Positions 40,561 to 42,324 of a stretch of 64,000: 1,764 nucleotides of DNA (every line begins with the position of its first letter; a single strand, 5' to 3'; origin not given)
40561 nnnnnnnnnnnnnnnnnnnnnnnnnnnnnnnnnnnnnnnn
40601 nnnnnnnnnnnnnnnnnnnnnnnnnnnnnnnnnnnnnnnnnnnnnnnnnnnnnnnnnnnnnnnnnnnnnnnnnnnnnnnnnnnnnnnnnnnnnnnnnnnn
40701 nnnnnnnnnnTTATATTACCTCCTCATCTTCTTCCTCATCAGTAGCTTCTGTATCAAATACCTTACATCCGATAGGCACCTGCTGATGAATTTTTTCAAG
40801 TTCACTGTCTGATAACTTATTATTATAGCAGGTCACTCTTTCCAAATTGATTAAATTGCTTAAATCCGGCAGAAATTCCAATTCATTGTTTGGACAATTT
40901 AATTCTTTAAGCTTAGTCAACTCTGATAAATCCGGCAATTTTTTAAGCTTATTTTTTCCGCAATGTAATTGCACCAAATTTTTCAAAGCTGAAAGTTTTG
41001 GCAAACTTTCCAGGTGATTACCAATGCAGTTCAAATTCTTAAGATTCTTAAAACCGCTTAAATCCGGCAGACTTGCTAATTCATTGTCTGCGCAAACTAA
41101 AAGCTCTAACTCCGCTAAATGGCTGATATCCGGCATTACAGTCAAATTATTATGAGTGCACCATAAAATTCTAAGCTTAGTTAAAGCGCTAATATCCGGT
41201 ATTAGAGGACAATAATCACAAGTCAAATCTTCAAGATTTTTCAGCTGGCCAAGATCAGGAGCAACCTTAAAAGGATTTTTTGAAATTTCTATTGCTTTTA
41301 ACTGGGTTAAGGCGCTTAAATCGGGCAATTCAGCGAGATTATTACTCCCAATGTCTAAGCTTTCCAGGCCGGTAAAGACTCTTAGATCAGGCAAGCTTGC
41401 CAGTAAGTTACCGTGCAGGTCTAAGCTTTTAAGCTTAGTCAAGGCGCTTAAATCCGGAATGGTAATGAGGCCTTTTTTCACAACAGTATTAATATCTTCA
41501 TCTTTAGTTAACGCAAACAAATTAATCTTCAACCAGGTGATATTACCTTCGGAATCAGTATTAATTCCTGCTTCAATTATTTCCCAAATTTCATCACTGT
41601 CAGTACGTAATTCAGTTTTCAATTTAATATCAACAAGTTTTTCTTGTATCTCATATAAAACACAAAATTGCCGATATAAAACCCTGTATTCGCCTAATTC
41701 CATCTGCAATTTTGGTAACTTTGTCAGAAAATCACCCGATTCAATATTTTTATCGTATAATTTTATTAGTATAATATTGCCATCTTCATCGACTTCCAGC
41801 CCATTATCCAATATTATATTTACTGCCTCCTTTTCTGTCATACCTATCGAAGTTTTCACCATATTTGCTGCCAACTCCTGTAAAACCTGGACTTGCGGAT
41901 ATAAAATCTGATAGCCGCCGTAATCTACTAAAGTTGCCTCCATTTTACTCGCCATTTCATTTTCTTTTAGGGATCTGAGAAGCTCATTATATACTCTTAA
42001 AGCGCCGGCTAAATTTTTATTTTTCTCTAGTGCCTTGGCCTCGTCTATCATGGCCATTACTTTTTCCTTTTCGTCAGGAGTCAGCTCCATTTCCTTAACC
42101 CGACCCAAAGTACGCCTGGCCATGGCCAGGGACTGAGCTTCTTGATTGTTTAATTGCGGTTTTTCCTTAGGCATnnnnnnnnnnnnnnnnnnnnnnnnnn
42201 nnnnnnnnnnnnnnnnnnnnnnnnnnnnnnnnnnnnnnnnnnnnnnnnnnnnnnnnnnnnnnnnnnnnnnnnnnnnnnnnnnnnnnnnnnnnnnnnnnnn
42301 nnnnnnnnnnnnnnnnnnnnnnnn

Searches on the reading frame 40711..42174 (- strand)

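Call 64: search_protein_families(library=pfam, proteins=[window:40711-42174:-], max_evalue=0.001)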
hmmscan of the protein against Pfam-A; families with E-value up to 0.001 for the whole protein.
window:40711-42174:- (487 aa): 5 families
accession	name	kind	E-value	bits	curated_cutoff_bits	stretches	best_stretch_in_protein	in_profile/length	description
PF12799.13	LRR_4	-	3.7e-26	91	27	2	376-417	1-43/44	Leucine Rich repeats (2 copies)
PF23211.1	LRR_LRWD1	-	2.7e-10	40.7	28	0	242-305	38-101/190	Leucine-rich repeat and WD repeat-containing protein 1, LRR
PF23598.1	LRR_14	-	2.8e-10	39.9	40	2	233-340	34-147/353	Leucine-rich repeat region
PF25019.1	LRR_R13L1-DRL21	-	2.5e-05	24.6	27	0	241-299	64-126/127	R13L1/DRL21 LRRs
PF13855.12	LRR_8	-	2.6e-05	24.3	27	1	247-301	2-60/61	Leucine rich repeat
